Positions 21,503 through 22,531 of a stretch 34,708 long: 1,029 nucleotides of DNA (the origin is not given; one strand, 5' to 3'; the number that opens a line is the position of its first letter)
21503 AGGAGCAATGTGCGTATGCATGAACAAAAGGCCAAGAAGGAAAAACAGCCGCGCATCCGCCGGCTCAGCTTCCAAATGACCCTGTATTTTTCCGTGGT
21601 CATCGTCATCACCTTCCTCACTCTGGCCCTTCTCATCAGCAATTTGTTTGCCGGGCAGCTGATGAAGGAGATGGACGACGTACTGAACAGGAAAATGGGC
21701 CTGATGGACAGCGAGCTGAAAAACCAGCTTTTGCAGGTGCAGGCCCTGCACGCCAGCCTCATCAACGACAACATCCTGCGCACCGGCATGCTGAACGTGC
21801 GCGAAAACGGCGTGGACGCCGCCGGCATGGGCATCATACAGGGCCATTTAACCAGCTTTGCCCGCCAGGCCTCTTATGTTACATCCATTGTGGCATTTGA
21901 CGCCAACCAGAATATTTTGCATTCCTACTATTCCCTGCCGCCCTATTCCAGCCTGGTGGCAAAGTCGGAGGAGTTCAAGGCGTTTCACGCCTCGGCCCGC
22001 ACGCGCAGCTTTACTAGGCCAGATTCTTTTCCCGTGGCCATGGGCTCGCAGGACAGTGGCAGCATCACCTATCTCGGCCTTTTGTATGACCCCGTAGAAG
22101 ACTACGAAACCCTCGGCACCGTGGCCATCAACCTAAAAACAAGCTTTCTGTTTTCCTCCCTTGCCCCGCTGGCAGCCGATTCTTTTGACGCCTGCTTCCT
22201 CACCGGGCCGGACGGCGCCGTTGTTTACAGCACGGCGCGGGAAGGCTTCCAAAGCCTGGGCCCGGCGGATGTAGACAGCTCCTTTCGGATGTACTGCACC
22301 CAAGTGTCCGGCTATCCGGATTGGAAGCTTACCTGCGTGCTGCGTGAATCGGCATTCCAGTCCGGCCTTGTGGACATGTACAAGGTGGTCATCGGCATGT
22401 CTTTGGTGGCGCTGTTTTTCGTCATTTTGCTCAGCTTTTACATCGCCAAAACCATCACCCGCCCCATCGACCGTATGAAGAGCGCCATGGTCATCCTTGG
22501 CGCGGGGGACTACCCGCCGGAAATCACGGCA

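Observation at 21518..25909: YesM/YesN-type two-component system followed by a BMP-family lipoprotein: a candidate three-component (binding-protein-assisted) sensing system with a non-canonical partner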

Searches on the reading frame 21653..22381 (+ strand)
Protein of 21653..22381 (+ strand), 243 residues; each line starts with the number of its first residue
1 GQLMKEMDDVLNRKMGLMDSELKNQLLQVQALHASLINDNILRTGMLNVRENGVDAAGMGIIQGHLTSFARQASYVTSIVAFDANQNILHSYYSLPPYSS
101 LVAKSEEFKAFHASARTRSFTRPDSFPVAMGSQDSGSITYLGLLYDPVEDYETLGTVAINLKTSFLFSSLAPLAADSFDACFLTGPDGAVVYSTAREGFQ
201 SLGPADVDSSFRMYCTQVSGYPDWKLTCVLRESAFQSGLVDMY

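Call 37: predict_structure(protein=window:21653-22381:+)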
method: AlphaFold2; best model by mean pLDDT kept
length: 243 residues; sequences in the alignment: 1
mean_pLDDT: 39.3   pTM: 0.30
mean pLDDT of the five models: 39.3, 39.3, 34.6, 32.0, 31.6
residues with pLDDT >= 90: 0; 70-90: 1; 50-70: 43; < 50: 199
segments of 3 or more residues with pLDDT < 50: 1-8, 30-177, 185-208, 217-221, 233-243
pLDDT, mean of each block of 10 residues (from residue 1): 47 62 52 44 39 33 30 34 37 35 34 27 30 28 29 27 28 43 50 42 43 51 56 44 29
secondary structure, 60 per line:
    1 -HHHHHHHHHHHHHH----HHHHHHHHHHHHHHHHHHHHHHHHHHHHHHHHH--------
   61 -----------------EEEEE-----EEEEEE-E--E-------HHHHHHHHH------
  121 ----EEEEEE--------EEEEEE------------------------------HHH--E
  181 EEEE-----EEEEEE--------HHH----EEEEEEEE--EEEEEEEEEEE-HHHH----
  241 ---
elements in order: H2-15 H20-52 E78-82 E88-93 H106-114 E125-130 E139-144 E180-184 E190-195 E211-218 E221-231 H233-236

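Call 38: search_protein_representatives(protein=window:21653-22381:+)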
Query: 243 residues. Proteins with E-value up to 0.001 (for the whole library): 35; up to 1e-10: 13; up to 1e-30: 2. The best 35 are listed.
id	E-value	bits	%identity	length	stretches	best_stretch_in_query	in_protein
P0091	5.3e-156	533.2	100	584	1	1-243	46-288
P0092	2.8e-31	125.3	30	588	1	2-242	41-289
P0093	2.6e-18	82.9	30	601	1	2-197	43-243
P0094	3.1e-16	76.1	30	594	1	1-238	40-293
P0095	1.0e-15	74.4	27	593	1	6-195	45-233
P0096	1.4e-15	73.9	28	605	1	3-203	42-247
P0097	7.5e-15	71.6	25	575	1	10-232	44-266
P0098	1.2e-14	70.9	26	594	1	2-231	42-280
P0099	4.7e-14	68.9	25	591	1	5-241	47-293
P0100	6.2e-14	68.6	26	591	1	4-234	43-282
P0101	9.3e-13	64.7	22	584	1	6-243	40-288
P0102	2.9e-12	63.1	23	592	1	2-204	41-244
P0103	1.7e-11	60.6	25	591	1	2-201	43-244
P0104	2.1e-10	57.0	27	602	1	3-227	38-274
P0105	2.5e-10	56.8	28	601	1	3-227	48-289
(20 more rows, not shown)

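Call 39: find_encoding_contigs(protein=P0092, flank=8000, max_places=2)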
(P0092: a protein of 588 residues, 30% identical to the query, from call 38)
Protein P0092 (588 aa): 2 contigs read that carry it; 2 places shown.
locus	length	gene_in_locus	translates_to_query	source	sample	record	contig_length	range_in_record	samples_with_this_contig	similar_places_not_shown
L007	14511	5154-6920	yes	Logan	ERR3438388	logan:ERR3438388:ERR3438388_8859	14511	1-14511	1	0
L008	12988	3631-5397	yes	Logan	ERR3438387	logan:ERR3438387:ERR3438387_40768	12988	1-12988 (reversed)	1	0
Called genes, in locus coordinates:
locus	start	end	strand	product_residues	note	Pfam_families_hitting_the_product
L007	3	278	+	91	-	?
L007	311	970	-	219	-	PF25182:NonGDSL (weak), PF13472:Lipase_GDSL_2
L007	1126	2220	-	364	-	PF00532:Peripla_BP_1, PF13407:Peripla_BP_4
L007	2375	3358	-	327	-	PF02653:BPD_transp_2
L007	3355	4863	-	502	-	PF00005:ABC_tran, PF13304:AAA_21 (faint), PF00005:ABC_tran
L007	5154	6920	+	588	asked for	PF00672:HAMP, PF06580:His_kinase, PF02518:HATPase_c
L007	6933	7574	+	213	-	PF00072:Response_reg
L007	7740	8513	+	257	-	PF00165:HTH_AraC (weak), PF12833:HTH_18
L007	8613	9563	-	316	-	PF14486:DUF4432 (weak)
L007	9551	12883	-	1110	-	PF17128:DUF5107, PF00515:TPR_1 (faint), PF07719:TPR_2 (faint), PF13181:TPR_8 (faint), PF13424:TPR_12 (weak), PF13428:TPR_14 (faint), PF13431:TPR_17 (faint), PF23914:TPR_CcmH_CycH (weak), +1 more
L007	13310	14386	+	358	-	PF00356:LacI, PF13407:Peripla_BP_4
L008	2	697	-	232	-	?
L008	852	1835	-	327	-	PF02653:BPD_transp_2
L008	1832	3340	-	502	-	PF00005:ABC_tran, PF13304:AAA_21 (faint), PF00005:ABC_tran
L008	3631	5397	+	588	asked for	PF00672:HAMP, PF06580:His_kinase, PF02518:HATPase_c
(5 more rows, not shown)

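Call 40: find_encoding_contigs(protein=P0093, flank=8000, max_places=1)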
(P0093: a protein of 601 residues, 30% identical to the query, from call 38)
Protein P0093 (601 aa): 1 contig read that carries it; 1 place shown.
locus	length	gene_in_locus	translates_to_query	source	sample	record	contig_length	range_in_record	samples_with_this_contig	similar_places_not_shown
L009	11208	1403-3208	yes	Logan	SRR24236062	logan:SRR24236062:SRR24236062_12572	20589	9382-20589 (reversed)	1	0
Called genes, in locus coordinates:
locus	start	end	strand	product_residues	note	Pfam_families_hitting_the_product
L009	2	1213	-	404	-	?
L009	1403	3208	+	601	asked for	PF00672:HAMP, PF06580:His_kinase, PF02518:HATPase_c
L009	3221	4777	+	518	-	PF00072:Response_reg, PF17853:GGDEF_2 (weak), PF00165:HTH_AraC, PF12833:HTH_18, PF00165:HTH_AraC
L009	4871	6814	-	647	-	PF07944:Beta-AFase-like_GH127_cat, PF20736:Glyco_hydro127M, PF20737:Glyco_hydro127C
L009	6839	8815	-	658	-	PF13802:Gal_mutarotas_2 (weak), PF01055:Glyco_hydro_31_2nd, PF21365:Glyco_hydro_31_3rd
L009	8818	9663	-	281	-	PF00528:BPD_transp_1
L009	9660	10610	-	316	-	PF00528:BPD_transp_1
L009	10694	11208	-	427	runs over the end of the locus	PF01547:SBP_bac_1, PF13416:SBP_bac_8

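Call 41: find_encoding_contigs(protein=P0094, flank=8000, max_places=1)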
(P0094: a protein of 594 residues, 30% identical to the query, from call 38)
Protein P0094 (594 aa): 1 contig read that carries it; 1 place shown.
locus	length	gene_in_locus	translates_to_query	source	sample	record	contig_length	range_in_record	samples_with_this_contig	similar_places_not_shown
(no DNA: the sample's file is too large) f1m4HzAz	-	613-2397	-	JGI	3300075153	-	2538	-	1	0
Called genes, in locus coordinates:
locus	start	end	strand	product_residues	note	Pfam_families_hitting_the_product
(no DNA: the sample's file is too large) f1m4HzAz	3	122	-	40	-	?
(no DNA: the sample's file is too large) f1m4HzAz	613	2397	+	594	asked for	PF00672:HAMP (weak), PF06580:His_kinase, PF02518:HATPase_c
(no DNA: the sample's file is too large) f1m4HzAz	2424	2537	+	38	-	?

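Call 42: find_encoding_contigs(protein=P0095, flank=8000, max_places=1)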
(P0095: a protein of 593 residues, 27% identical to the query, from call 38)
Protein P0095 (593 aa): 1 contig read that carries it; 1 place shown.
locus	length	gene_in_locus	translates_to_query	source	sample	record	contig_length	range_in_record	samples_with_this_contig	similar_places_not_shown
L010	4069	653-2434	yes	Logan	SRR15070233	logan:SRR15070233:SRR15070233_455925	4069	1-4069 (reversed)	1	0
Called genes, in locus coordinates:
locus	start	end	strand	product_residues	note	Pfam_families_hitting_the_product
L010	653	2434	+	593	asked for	PF00672:HAMP, PF06580:His_kinase, PF02518:HATPase_c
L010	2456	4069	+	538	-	?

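Call 59: search_protein_families(library=ncbifam, proteins=[L007:1126-2220:-, L009:2-1213:-], max_evalue=0.00001)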
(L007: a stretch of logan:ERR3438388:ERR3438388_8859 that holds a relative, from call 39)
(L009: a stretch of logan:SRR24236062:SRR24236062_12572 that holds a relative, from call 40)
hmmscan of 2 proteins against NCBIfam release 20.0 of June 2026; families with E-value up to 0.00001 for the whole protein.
L007:1126-2220:- (364 aa): 4 families
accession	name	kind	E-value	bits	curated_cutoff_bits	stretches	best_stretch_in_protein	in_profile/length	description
NF007449.0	PRK10014.1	subfamily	4.9e-07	29.1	310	1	53-148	61-154/342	Mal regulon transcriptional regulator MalI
TIGR02637.1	RhaS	equivalog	2.5e-06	26.9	342.25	1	59-288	1-220/302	rhamnose ABC transporter substrate-binding protein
NF007936.0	PRK10653.1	equivalog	3.8e-06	26.4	337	0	49-288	21-241/295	ribose ABC transporter substrate-binding protein RbsB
TIGR02634.1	xylF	equivalog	9.9e-06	25.3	389.55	0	72-151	14-91/302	D-xylose ABC transporter substrate-binding protein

L009:2-1213:- (404 aa): 179 families (the best 25 are shown)
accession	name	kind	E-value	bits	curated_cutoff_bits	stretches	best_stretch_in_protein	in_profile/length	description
NF008442.0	PRK11288.1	equivalog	2.6e-143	478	689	1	2-404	6-409/504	L-arabinose ABC transporter ATP-binding protein AraG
NF008030.0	PRK10762.1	equivalog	2.4e-127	425.7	745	1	4-403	5-404/501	ribose ABC transporter ATP-binding protein RbsA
NF010069.0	PRK13549.1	equivalog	3.7e-117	391.9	699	1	4-404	6-415/513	xylose ABC transporter ATP-binding protein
NF041861.1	YtfR_transport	equivalog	2.1e-112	376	850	1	4-404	2-404/492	galactofuranose ABC transporter, ATP-binding protein YtfR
NF007253.0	PRK09700.1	equivalog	2.9e-109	366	772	1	4-404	6-419/510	D-allose ABC transporter ATP-binding protein AlsA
NF008215.0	PRK10982.1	equivalog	1.2e-106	357.3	828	1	4-404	14-416/506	galactose/methyl galactoside ABC transporter ATP-binding protein MglA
NF040905.2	GguA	equivalog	3.8e-102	342.2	810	1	4-404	2-414/500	multiple monosaccharide ABC transporter ATP-binding protein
TIGR02633.1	xylG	equivalog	8.3e-99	331.3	723.65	1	4-404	2-413/500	D-xylose ABC transporter ATP-binding protein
NF011967.0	PRK15439.1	equivalog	4.5e-85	286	586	1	4-404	12-413/510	autoinducer 2 ABC transporter ATP-binding protein LsrA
NF047930.1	ABC_ATP_B6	equivalog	2.2e-74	250.9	670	1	5-404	4-422/510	putative B6 ABC transporter ATP-binding protein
TIGR04406.1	LPS_export_lptB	equivalog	9.1e-46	156.1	240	2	4-223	2-219/239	LPS export ABC transporter ATP-binding protein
TIGR03410.1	urea_trans_UrtE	equivalog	2.7e-42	144.8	285.8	2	4-229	1-222/230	urea ABC transporter ATP-binding subunit UrtE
TIGR03411.1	urea_trans_UrtD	equivalog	6.8e-39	134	304.1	2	3-220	2-223/242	urea ABC transporter ATP-binding protein UrtD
NF008144.0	PRK10895.1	equivalog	8.8e-39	133.4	381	2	1-224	1-222/241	LPS export ABC transporter ATP-binding protein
TIGR02673.1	FtsE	equivalog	4.7e-37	127.7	264.85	2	5-215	3-213/214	cell division ATP-binding protein FtsE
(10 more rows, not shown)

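Call 70: search_solved_structures(query=A6, max_evalue=10)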
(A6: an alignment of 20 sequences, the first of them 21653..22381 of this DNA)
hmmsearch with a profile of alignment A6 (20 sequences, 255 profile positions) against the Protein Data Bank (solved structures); distinct sequences matched with E-value up to 10: 3.
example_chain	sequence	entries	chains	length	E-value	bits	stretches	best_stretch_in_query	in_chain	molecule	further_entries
1zu2_A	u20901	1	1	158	0.46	12.8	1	137-234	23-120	Mitochondrial import receptor subunit TOM20-3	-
6nyk_A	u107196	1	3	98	0.78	12.1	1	16-92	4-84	Design construct XAX_GGDQ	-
7e04_A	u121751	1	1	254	0.91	11.8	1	53-115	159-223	Lipase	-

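Call 78: predict_structure(alignment_id=A7)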
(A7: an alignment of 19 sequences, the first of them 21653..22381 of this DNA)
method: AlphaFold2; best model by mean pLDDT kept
length: 243 residues; sequences in the alignment: 19
mean_pLDDT: 87.7   pTM: 0.85
mean pLDDT of the five models: 87.7, 87.6, 87.5, 86.6, 86.3
residues with pLDDT >= 90: 148; 70-90: 71; 50-70: 20; < 50: 4
segments of 3 or more residues with pLDDT < 50: 131-134
pLDDT, mean of each block of 10 residues (from residue 1): 88 96 97 97 94 89 95 94 93 85 88 94 71 68 93 95 92 90 89 75 64 93 94 76 61
secondary structure, 60 per line:
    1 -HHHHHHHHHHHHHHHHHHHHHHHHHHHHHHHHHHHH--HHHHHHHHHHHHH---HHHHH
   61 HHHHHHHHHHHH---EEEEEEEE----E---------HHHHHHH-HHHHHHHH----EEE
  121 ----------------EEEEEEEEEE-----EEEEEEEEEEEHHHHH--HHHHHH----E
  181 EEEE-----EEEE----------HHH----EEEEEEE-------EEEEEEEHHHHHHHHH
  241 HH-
elements in order: H2-37 H40-52 H56-72 E76-83 H98-104 H106-113 E118-120 E137-146 E152-162 H163-167 H170-175 E180-184 E190-193 E211-217 E225-231 H232-242

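Call 81: fold_search(model_id=the predicted structure, library=pdb)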
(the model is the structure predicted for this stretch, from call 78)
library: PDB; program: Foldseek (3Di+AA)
matches with E <= 10: 1196; with E <= 0.001: 79
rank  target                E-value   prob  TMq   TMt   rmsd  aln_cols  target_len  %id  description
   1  5ere                  5.9e-08  1.00  0.50  0.26   6.8       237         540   14  Extracellular ligand binding receptor from Desulfohalobium retbaense DSM5692 (released 2016-08-10)
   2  5t65_B                1.5e-07  1.00  0.55  0.56   6.3       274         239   14  LIGAND BINDING DOMAIN OF PSEUDOMONAS AERUGINOSA PAO1 AMINO ACID CHEMORECEPTOR PCTA IN COMPLEX WITH L-ILE (released 2017-09-13)
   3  6iot_B                2.4e-07  1.00  0.53  0.54   6.4       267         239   15  The ligand binding domain of Mlp24 with arginine (released 2019-03-20)
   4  8w7p_B                3.2e-07  1.00  0.59  0.58   5.6       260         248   11  Extracellular domain of a sensor histidine kinase (released 2024-01-10)
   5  3lid_A                3.4e-07  1.00  0.57  0.52   6.8       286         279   12  Crystal Structure of the extracellular domain of the putative histidine kinase vpHK1S-Z8 (released 2010-05-05)
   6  4jgo_A                3.8e-07  1.00  0.53  0.61   5.8       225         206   11  The crystal structure of sporulation kinase d sensor domain from Bacillus subtilis subsp. (released 2013-05-15)
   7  5ltx_A                4.6e-07  1.00  0.49  0.49   6.7       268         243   14  LIGAND BINDING DOMAIN OF PSEUDOMONAS AERUGINOSA PAO1 AMINO ACID CHEMORECEPTOR PCTA IN COMPLEX WITH L-MET (released 2017-09-20)
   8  3c38                  4.9e-07  1.00  0.50  0.54   6.2       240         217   14  Crystal structure of the periplasmic domain of Vibrio Cholerae LuxQ (released 2009-01-27)
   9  6f9g_A                5.2e-07  1.00  0.55  0.52   6.0       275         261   10  Ligand binding domain of P. putida KT2440 polyamine chemorecpetors McpU in complex putrescine. (released 2018-03-28)
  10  6iop_A                5.5e-07  1.00  0.56  0.57   5.8       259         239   11  The ligand binding domain of Mlp24 (released 2019-03-20)
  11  5t65_A                6.6e-07  1.00  0.52  0.52   6.7       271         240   14  LIGAND BINDING DOMAIN OF PSEUDOMONAS AERUGINOSA PAO1 AMINO ACID CHEMORECEPTOR PCTA IN COMPLEX WITH L-ILE (released 2017-09-13)
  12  3lif_A                6.6e-07  1.00  0.50  0.50   7.2       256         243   14  Crystal Structure of the extracellular domain of the putative histidine kinase rpHK1S-Z16 (released 2010-05-05)
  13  4jgq_A                7.4e-07  1.00  0.47  0.54   6.9       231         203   12  The crystal structure of sporulation kinase D mutant sensor domain, r131a, from Bacillus subtilis subsp in co-crystall (released 2013-05-15)
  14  4jgq_B                8.4e-07  1.00  0.58  0.68   5.2       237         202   11  The crystal structure of sporulation kinase D mutant sensor domain, r131a, from Bacillus subtilis subsp in co-crystall (released 2013-05-15)
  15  5t7m_A                8.4e-07  1.00  0.54  0.54   6.4       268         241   13  LIGAND BINDING DOMAIN OF PSEUDOMONAS AERUGINOSA PAO1 AMINO ACID CHEMORECEPTOR PCTA IN COMPLEX WITH L-TRP (released 2017-09-20)
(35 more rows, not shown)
